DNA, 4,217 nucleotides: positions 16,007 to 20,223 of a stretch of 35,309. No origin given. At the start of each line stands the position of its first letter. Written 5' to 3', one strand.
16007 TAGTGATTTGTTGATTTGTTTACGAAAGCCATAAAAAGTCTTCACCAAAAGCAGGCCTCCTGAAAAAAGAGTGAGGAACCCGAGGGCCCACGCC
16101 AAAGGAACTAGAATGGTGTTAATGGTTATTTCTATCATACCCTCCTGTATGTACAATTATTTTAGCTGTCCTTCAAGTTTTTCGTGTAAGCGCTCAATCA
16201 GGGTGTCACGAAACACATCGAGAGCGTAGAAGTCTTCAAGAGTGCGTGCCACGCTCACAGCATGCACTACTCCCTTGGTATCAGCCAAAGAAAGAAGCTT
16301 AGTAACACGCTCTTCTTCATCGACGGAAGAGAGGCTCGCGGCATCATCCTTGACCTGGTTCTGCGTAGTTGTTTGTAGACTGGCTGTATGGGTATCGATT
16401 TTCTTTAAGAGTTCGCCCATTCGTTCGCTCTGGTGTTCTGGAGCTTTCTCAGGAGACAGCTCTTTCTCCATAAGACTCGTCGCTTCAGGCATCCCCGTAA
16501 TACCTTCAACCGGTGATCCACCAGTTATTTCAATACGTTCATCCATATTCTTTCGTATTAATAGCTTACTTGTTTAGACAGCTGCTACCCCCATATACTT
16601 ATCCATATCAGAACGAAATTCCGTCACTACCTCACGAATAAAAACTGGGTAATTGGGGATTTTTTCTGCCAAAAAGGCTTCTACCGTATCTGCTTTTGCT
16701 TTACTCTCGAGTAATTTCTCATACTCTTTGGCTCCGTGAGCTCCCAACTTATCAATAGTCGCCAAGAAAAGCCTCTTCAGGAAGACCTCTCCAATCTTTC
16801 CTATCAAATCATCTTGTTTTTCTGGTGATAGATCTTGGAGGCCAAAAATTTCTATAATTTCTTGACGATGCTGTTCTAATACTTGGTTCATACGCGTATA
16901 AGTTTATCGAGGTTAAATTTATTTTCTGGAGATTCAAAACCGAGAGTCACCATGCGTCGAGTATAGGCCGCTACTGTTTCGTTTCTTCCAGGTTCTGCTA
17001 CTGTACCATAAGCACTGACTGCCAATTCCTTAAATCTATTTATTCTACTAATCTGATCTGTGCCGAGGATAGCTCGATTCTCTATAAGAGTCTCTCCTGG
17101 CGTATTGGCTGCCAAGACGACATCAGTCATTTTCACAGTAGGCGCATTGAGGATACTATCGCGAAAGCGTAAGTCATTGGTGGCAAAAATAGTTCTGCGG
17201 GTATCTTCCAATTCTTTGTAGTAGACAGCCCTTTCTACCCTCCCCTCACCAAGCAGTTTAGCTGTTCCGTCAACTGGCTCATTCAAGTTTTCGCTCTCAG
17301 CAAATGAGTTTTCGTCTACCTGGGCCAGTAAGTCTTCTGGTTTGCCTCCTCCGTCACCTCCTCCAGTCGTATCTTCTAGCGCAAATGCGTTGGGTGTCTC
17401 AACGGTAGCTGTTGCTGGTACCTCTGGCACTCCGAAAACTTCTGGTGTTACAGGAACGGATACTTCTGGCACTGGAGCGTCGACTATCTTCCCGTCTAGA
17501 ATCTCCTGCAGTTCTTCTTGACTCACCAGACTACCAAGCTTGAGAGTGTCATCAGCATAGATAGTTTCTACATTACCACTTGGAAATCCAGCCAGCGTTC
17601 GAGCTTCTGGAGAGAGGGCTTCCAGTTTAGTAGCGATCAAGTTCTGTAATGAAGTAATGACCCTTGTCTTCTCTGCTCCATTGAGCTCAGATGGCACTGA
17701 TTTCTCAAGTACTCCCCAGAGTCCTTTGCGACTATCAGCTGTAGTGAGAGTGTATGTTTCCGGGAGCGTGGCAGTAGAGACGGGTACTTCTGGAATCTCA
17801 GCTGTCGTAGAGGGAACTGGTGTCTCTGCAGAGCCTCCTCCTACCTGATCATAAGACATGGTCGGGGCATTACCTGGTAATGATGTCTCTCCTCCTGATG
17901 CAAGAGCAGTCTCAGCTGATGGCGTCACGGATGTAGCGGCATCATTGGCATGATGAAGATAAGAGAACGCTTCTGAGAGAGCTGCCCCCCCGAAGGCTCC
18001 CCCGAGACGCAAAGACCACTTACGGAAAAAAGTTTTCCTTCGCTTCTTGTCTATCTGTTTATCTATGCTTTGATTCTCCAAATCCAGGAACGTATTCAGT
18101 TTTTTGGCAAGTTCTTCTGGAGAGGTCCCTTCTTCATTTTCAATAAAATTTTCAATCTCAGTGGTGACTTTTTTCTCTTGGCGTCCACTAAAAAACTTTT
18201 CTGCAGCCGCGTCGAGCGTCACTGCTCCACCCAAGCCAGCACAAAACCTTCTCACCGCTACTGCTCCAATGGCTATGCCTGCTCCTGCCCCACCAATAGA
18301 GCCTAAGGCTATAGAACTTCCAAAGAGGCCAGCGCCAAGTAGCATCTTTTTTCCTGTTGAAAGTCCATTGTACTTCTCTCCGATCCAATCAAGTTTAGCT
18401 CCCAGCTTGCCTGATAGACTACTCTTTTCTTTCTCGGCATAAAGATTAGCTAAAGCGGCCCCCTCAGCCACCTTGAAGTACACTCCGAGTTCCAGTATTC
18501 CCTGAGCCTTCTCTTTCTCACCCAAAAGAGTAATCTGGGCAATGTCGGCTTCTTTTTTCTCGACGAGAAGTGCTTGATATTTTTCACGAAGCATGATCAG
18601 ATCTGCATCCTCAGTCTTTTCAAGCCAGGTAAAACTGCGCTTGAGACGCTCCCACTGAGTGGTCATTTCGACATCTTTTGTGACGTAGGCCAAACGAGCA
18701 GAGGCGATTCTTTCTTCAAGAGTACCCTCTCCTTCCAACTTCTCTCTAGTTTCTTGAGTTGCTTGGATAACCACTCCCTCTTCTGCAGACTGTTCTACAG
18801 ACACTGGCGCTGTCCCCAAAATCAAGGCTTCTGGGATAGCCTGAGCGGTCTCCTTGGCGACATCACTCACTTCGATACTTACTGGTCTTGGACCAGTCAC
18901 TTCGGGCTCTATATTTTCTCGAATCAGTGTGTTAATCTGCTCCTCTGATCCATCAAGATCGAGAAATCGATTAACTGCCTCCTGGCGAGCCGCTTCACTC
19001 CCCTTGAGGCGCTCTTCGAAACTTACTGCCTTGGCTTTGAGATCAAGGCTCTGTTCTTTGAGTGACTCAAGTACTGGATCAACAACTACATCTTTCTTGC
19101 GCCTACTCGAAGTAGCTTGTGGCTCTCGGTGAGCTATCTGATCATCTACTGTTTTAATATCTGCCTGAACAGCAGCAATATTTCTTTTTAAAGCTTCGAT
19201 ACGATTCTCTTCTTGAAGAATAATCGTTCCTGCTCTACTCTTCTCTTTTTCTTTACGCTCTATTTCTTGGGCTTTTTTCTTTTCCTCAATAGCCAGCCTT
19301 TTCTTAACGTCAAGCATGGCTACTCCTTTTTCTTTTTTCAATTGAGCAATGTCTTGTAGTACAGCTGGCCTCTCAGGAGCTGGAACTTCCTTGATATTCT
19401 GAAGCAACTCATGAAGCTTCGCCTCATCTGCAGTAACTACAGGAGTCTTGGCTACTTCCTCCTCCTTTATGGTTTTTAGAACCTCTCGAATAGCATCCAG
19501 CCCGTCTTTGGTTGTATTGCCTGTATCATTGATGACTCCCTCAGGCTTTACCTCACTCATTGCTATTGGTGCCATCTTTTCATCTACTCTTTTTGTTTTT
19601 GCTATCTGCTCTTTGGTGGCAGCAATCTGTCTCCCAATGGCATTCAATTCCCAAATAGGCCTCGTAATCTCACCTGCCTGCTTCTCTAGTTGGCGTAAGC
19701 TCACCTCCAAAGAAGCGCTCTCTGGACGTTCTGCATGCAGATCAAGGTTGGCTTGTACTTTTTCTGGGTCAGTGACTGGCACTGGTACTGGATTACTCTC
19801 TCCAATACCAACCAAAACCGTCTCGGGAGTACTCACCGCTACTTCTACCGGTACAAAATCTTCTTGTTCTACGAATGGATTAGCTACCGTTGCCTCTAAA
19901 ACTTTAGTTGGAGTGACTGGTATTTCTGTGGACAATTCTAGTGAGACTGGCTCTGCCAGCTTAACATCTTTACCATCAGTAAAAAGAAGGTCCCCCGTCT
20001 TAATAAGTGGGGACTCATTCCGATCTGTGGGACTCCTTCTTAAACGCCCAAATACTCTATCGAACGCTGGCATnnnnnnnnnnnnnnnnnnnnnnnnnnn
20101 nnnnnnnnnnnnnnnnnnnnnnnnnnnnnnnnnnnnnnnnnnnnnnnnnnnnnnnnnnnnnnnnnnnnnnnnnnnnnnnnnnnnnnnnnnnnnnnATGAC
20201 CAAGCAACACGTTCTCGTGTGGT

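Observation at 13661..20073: Orphan VirD4/HerA-like membrane ATPase operon with a 1,061-aa coiled-coil membrane protein, directly upstream of the giant ORF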

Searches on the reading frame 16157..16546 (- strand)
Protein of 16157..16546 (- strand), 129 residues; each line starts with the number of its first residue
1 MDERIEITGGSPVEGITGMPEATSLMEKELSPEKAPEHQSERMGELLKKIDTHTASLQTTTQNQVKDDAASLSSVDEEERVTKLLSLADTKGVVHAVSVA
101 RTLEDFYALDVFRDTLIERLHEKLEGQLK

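Call 4: search_protein_families(library=pfam, proteins=[window:16157-16546:-], max_evalue=0.01)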
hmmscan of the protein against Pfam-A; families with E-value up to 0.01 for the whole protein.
window:16157-16546:- (129 aa): 0 families

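Call 5: search_protein_families(library=ncbifam, proteins=[window:16157-16546:-], max_evalue=0.01)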
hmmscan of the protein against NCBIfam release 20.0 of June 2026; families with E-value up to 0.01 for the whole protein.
window:16157-16546:- (129 aa): 0 families

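Call 44: search_protein_families(library=padloc, proteins=[window:16157-16546:-], max_evalue=0.01)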
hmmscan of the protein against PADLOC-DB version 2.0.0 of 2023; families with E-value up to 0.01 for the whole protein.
window:16157-16546:- (129 aa): 0 families

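Call 45: search_protein_families(library=phrogs, proteins=[window:16157-16546:-], max_evalue=0.01)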
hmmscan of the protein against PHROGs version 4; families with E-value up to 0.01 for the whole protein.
window:16157-16546:- (129 aa): 0 families

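Call 94: search_solved_structures(query=A6, max_evalue=1)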
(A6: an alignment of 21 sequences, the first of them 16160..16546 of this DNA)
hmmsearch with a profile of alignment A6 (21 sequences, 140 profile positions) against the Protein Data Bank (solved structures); distinct sequences matched with E-value up to 1: 1.
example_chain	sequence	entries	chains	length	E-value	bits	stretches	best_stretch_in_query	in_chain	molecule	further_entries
9vbs_A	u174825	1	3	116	0.015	19.3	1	9-67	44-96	Isoform a of Allophagy receptor allo-1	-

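Call 95: search_protein_families(library=pfam, alignment_id=A6, max_evalue=0.1)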
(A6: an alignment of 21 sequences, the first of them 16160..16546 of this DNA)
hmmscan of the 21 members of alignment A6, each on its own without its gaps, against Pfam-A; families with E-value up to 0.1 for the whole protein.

A. member 1, window:16160-16546:- (129 aa): 1 family
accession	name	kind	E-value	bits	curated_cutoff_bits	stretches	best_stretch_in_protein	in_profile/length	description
PF04536.20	TPM_phosphatase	-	0.071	13.6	22.1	0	65-115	1-55/125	TPM domain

B. families by the number of members that match (of 21 scanned): 28 families (the first 25 are shown)
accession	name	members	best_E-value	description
PF21117.3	MRB1590_C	1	0.0013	MRB1590 C-terminal domain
PF09787.14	Golgin_A5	1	0.0047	Golgin subfamily A member 5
PF18801.6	RapH_N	1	0.0057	response regulator aspartate phosphatase H, N terminal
PF11202.14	StiP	1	0.01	Tellurite-like stress resistance cysteine protease StiP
PF00773.25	RNB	1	0.01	RNB domain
PF00926.24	DHBP_synthase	1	0.013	3,4-dihydroxy-2-butanone 4-phosphate synthase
PF10752.14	DUF2533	1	0.014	Protein of unknown function (DUF2533)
PF16006.10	NUSAP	1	0.018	Nucleolar and spindle-associated protein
PF24224.1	DUF7440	1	0.018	Family of unknown function (DUF7440)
PF03255.19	ACCA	1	0.019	Acetyl co-enzyme A carboxylase carboxyltransferase-like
PF02601.20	Exonuc_VII_L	1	0.019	Exonuclease VII, large subunit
PF18213.6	SUB1_ProdP9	1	0.021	SUB1 protease Prodomain ProdP9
PF09790.15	Hyccin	1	0.023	Hyccin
PF23067.1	MG280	1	0.027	Uncharacterised protein MG280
PF00213.23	OSCP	1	0.033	ATP synthase delta (OSCP) subunit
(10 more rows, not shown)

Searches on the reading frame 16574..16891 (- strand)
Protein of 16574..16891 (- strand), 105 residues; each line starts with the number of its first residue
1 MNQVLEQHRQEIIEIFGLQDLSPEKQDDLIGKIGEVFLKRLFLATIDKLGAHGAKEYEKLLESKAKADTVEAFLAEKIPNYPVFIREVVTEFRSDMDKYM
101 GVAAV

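Call 4: search_protein_families(library=pfam, proteins=[window:16574-16891:-], max_evalue=0.01)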
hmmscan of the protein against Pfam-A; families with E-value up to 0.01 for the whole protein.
window:16574-16891:- (105 aa): 1 family
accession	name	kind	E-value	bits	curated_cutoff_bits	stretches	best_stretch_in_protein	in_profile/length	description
PF18908.5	DUF5663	-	0.00011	23.2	23.7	1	13-94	2-82/84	Protein of unknown function (DUF5663)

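Call 5: search_protein_families(library=ncbifam, proteins=[window:16574-16891:-], max_evalue=0.01)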
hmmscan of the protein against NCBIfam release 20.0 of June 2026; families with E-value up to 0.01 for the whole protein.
window:16574-16891:- (105 aa): 0 families

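Call 44: search_protein_families(library=padloc, proteins=[window:16574-16891:-], max_evalue=0.01)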
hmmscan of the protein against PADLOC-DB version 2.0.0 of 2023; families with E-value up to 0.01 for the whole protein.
window:16574-16891:- (105 aa): 0 families

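Call 45: search_protein_families(library=phrogs, proteins=[window:16574-16891:-], max_evalue=0.01)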
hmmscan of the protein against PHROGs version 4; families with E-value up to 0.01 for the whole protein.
window:16574-16891:- (105 aa): 0 families

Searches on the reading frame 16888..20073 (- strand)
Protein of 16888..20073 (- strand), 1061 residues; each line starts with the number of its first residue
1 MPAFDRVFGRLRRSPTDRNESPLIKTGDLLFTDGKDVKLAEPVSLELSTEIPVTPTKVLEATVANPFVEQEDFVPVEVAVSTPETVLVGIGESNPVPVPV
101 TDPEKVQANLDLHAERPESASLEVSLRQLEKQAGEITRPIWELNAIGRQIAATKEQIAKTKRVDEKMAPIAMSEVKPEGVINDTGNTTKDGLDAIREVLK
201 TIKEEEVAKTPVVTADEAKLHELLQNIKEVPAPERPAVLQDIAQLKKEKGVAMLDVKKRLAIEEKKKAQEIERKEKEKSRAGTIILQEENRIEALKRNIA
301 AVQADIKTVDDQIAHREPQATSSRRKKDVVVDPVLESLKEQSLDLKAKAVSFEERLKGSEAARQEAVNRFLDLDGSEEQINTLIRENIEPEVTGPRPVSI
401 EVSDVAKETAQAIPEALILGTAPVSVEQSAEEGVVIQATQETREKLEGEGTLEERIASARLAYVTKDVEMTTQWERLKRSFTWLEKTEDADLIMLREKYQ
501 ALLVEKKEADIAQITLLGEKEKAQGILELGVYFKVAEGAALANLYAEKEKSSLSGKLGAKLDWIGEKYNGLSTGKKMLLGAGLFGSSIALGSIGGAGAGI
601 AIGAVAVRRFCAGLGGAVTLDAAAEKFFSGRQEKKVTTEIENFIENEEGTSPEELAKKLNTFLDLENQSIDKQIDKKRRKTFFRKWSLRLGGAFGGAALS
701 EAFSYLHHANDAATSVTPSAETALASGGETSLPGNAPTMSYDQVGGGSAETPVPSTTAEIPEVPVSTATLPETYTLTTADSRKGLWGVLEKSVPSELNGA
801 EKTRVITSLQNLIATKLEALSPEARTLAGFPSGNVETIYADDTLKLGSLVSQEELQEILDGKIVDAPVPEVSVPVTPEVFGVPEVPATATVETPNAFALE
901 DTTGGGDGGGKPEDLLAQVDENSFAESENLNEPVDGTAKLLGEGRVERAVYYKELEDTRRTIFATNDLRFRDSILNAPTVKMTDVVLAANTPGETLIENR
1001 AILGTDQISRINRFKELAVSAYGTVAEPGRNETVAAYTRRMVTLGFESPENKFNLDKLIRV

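Call 4: search_protein_families(library=pfam, proteins=[window:16888-20073:-], max_evalue=0.01)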
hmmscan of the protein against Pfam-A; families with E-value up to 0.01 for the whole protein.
window:16888-20073:- (1061 aa): 0 families

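Call 5: search_protein_families(library=ncbifam, proteins=[window:16888-20073:-], max_evalue=0.01)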
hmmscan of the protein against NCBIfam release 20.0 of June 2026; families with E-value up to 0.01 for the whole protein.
window:16888-20073:- (1061 aa): 0 families

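Call 44: search_protein_families(library=padloc, proteins=[window:16888-20073:-], max_evalue=0.01)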
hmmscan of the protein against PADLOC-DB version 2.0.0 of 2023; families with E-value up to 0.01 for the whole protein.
window:16888-20073:- (1061 aa): 0 families

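Call 45: search_protein_families(library=phrogs, proteins=[window:16888-20073:-], max_evalue=0.01)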
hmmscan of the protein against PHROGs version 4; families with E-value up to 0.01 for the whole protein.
window:16888-20073:- (1061 aa): 0 families

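Call 58: search_protein_families(library=pfam, alignment_id=A3, max_evalue=1)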
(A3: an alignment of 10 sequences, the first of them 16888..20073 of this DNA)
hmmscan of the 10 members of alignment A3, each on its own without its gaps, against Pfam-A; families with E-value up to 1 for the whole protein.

A. member 1, window:16888-20073:- (1061 aa): 1 family
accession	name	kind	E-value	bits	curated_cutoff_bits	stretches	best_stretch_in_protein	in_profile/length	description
PF16533.10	SOAR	-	0.48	10.8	25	0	236-314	4-84/101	STIM1 Orai1-activating region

B. families by the number of members that match (of 10 scanned): 7 families
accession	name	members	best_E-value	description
PF01476.26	LysM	1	0.01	LysM domain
PF09716.15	ETRAMP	1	0.061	Malarial early transcribed membrane protein (ETRAMP)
PF00226.36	DnaJ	1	0.063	DnaJ domain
PF05380.18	Peptidase_A17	1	0.15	Pao retrotransposon peptidase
PF07544.18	Med9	1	0.29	RNA polymerase II transcription mediator complex subunit 9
PF16533.10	SOAR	1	0.48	STIM1 Orai1-activating region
PF24072.1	T7_gp14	1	0.86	T7 virus internal virion protein gp14 family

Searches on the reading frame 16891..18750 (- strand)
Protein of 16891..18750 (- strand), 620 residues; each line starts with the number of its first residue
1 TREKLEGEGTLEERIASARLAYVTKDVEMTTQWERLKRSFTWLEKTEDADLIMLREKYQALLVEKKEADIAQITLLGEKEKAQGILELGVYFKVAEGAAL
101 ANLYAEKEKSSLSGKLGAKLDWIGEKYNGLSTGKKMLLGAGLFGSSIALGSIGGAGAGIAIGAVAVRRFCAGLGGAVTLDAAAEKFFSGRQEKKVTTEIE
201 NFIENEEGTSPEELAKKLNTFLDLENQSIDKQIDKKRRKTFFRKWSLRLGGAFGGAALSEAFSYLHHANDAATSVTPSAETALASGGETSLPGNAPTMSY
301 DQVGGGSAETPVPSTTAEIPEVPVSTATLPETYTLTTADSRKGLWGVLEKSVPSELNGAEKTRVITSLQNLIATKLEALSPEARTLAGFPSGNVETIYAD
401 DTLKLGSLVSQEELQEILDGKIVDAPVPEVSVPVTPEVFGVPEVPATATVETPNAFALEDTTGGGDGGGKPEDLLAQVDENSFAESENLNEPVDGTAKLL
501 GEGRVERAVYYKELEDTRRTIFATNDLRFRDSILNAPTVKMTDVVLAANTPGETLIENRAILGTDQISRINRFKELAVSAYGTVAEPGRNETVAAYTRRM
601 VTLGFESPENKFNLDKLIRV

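Call 59: find_homologous_proteins(query=window:16891-18750:-, max_evalue=0.00001)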
Query window:16891-18750:- (620 aa): 8 proteins with E <= 0.00001 among 8000 candidates.
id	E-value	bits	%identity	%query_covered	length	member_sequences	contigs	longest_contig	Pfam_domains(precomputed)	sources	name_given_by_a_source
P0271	0.0e+0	1337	100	100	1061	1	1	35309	-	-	-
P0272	1.7e-286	970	75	100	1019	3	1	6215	-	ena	-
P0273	5.4e-233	793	64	98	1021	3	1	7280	-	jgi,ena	-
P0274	1.4e-225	768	64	100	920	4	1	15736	-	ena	-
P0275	3.1e-198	678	63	86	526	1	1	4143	-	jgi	jgi:hypothetical protein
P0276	2.0e-109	385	40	100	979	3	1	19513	-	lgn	-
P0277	2.6e-89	319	38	99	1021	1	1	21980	-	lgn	-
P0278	2.6e-46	177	34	65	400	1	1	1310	-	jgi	jgi:hypothetical protein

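Call 62: find_homologous_proteins(query=A4, max_evalue=0.00001)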
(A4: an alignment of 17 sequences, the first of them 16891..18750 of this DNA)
Query A4 (17 sequences) (620 aa, profile of the alignment): 8 proteins with E <= 0.00001 among 8000 candidates.
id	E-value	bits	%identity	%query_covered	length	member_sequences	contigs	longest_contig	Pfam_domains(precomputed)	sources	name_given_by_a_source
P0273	0.0e+0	1088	64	98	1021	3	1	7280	-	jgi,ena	-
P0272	0.0e+0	1025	75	100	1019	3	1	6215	-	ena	-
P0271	0.0e+0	1014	100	100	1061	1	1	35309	-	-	-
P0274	2.2e-294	998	64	100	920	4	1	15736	-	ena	-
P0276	3.8e-286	971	40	100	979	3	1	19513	-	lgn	-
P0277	3.8e-279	947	38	99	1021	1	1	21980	-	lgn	-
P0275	1.4e-191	658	63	86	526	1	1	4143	-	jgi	jgi:hypothetical protein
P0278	1.9e-120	422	34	65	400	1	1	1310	-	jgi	jgi:hypothetical protein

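Call 74: predict_structure(alignment_id=A5)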
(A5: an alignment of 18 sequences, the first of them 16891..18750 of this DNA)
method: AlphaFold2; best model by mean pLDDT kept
length: 620 residues; sequences in the alignment: 18
mean_pLDDT: 59.4   pTM: 0.33
mean pLDDT of the five models: 59.4, 57.0, 54.6, 53.3, 51.2
residues with pLDDT >= 90: 0; 70-90: 274; 50-70: 124; < 50: 222
segments of 3 or more residues with pLDDT < 50: 1-7, 32-46, 143-166, 245-325, 428-503, 607-620
pLDDT, mean of each block of 10 residues (from residue 1): 47 85 76 41 51 83 86 82 83 78 71 61 65 61 40 35 46 53 63 79 77 80 62 60 50 35 31 26 27 31 31 31 48 75 80 78 87 85 82 75 80 83 64 33 29 26 27 28 25 40 57 74 63 66 81 56 77 83 80 83 57 39
secondary structure, 60 per line:
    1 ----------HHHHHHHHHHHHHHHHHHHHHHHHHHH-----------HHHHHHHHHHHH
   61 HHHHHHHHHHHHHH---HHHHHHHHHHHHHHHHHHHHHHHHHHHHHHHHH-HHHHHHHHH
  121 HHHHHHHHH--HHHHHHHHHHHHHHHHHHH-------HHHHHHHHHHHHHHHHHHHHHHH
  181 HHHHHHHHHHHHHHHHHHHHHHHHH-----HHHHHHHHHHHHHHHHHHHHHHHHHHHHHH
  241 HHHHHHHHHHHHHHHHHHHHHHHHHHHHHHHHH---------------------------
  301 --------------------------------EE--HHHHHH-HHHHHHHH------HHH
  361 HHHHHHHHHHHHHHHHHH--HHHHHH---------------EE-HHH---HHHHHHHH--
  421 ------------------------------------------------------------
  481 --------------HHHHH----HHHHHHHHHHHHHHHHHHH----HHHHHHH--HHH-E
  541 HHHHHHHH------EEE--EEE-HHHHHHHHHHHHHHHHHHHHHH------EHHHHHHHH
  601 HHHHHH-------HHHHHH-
elements in order: H11-37 H49-74 H78-110 H112-129 H132-150 H158-205 H211-273 H337-342 H344-351 H358-378 H381-386 H411-418 H495-499 H504-522 H527-533 H541-548 E555-557 E560-562 H564-585 H593-606 H614-619

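Call 76: fold_search(model_id=the predicted structure, library=pdb)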
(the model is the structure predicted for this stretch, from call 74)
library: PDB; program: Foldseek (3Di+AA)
matches with E <= 10: 74; with E <= 0.001: 0
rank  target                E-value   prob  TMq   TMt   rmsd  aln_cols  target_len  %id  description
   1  3zx6_B                8.4e-01  0.14  0.10  0.17  50.7       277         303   18  Structure of Hamp(AF1503)-Tsr fusion - Hamp (A291V) mutant (released 2012-02-29)
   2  3zx6_A                1.0e+00  0.14  0.10  0.16  47.2       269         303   16  Structure of Hamp(AF1503)-Tsr fusion - Hamp (A291V) mutant (released 2012-02-29)
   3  7a0g_HHH              1.5e+00  0.08  0.09  0.14  34.5       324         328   11  Structure of the SmhB pore of the tripartite alpha-pore forming toxin, Smh, from Serratia marcescens. (released 2021-03-31)
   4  2ch7_A                1.6e+00  0.12  0.10  0.17  51.4       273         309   16  Crystal structure of the cytoplasmic domain of a bacterial chemoreceptor from Thermotoga maritima (released 2006-04-18)
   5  7a0g_EEE              1.6e+00  0.09  0.08  0.13  31.7       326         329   14  Structure of the SmhB pore of the tripartite alpha-pore forming toxin, Smh, from Serratia marcescens. (released 2021-03-31)
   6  2ch7_B                1.6e+00  0.08  0.08  0.15  55.9       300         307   14  Crystal structure of the cytoplasmic domain of a bacterial chemoreceptor from Thermotoga maritima (released 2006-04-18)
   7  8vp8_A                1.6e+00  0.07  0.08  0.09  25.7       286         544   11  Cryo-EM structure of the ABC transporter PCAT1 bound with ATP and Substrate (released 2024-10-30)
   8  9a69_B                1.8e+00  0.10  0.09  0.09  51.9       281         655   18  Integrative model of MCPB-MCPC by crosslinking MS and deep learning (released 2024-09-18)
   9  7a0g_BBB              1.8e+00  0.08  0.08  0.13  37.5       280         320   14  Structure of the SmhB pore of the tripartite alpha-pore forming toxin, Smh, from Serratia marcescens. (released 2021-03-31)
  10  7a0g_AAA              2.2e+00  0.08  0.08  0.13  31.8       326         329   13  Structure of the SmhB pore of the tripartite alpha-pore forming toxin, Smh, from Serratia marcescens. (released 2021-03-31)
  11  7a0g_DDD              2.9e+00  0.06  0.08  0.13  37.1       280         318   14  Structure of the SmhB pore of the tripartite alpha-pore forming toxin, Smh, from Serratia marcescens. (released 2021-03-31)
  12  9a65_A                3.6e+00  0.08  0.10  0.11  54.7       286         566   14  Integrative model of YVAQ-MCPB by crosslinking MS and deep learning (released 2024-09-18)
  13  6h2e_P                3.6e+00  0.05  0.08  0.15  31.1       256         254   12  Structure of the soluble AhlC of the tripartite alpha-pore forming toxin, AHL, from Aeromonas hydrophila. (released 2019-07-10)
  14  6grj_E                3.6e+00  0.05  0.08  0.12  33.4       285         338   12  Structure of the AhlB pore of the tripartite alpha-pore forming toxin, AHL, from Aeromonas hydrophila. (released 2019-07-03)
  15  7sqc_1K               3.6e+00  0.04  0.08  0.12  51.1       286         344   14  Ciliary C1 central pair apparatus isolated from Chlamydomonas reinhardtii (released 2022-04-13)
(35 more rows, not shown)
